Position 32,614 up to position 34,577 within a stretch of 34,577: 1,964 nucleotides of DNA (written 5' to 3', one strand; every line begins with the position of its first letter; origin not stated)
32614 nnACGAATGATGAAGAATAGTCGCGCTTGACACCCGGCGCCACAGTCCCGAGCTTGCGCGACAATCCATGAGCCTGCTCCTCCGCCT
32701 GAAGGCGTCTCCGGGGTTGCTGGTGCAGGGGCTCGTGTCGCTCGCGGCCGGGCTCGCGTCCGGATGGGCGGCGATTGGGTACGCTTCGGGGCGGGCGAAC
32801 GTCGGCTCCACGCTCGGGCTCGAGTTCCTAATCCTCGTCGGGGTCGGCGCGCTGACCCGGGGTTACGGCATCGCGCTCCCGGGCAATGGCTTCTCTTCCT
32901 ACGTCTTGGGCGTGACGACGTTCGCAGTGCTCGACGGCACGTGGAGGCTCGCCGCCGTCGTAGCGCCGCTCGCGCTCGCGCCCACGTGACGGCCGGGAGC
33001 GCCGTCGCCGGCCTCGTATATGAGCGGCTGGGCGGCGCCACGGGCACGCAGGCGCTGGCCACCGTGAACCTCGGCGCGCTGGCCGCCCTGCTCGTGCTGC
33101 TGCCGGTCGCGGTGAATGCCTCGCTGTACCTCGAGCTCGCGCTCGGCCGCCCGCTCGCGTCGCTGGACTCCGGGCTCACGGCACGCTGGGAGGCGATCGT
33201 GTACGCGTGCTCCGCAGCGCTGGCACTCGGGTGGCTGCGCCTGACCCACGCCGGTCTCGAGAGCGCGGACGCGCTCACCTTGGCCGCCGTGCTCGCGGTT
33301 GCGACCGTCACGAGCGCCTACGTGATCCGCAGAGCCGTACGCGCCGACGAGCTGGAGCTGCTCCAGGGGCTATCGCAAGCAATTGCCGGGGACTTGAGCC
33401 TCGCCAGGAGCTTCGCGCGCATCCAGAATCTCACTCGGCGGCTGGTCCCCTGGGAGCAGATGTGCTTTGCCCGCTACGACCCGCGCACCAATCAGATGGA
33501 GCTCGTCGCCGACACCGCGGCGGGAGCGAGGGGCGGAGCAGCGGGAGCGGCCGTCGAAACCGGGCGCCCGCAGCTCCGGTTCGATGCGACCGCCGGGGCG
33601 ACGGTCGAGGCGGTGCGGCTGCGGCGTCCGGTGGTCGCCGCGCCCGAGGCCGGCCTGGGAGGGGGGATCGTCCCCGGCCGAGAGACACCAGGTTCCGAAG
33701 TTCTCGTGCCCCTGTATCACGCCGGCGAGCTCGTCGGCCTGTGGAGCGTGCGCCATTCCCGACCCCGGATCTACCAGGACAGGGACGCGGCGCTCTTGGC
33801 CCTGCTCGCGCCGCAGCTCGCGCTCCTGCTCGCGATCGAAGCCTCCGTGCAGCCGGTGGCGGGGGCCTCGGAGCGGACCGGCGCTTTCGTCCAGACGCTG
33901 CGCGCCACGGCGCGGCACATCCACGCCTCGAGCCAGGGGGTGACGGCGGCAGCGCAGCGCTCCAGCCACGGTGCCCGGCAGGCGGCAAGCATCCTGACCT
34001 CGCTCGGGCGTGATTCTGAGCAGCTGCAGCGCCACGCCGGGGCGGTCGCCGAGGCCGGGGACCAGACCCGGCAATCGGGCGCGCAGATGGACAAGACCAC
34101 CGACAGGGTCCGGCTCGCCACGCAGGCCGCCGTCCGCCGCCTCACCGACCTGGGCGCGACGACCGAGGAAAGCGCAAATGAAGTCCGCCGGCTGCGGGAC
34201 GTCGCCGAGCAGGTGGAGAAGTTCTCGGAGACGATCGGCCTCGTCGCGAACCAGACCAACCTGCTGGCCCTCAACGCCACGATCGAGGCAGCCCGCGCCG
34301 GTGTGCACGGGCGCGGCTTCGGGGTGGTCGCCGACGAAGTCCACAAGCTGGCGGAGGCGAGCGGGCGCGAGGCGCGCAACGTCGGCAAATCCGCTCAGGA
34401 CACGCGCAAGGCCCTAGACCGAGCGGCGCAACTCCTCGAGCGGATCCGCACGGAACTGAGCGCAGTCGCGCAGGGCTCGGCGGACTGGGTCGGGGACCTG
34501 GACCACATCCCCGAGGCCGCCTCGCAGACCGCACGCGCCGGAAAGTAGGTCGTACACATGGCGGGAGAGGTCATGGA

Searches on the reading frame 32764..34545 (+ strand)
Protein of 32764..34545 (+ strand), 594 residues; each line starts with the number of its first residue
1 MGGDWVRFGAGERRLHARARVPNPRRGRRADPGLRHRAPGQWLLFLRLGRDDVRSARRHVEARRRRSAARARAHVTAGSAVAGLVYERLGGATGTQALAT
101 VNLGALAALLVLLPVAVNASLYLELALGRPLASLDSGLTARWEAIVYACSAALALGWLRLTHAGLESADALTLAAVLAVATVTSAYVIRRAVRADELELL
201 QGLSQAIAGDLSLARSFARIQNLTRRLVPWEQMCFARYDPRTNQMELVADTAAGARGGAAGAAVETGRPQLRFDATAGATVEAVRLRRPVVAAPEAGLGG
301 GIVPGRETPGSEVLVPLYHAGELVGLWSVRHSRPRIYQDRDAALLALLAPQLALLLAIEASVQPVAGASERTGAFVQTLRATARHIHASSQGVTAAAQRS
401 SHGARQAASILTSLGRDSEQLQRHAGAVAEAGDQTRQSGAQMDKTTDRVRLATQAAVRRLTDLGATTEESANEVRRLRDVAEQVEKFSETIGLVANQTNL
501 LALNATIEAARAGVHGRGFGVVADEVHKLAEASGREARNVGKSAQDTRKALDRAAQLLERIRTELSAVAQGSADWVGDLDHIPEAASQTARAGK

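Call 75: search_protein_families(library=pfam, proteins=[window:32764-34545:+], max_evalue=0.0001)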
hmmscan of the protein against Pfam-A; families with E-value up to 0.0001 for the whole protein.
window:32764-34545:+ (594 aa): 2 families
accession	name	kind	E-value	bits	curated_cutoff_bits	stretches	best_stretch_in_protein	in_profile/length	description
PF00015.26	MCPsignal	-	7e-24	85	34.6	1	463-588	14-139/172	Methyl-accepting chemotaxis protein (MCP) signalling domain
PF13185.12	GAF_2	-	2.7e-09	37.8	28.6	1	225-356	16-135/136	GAF domain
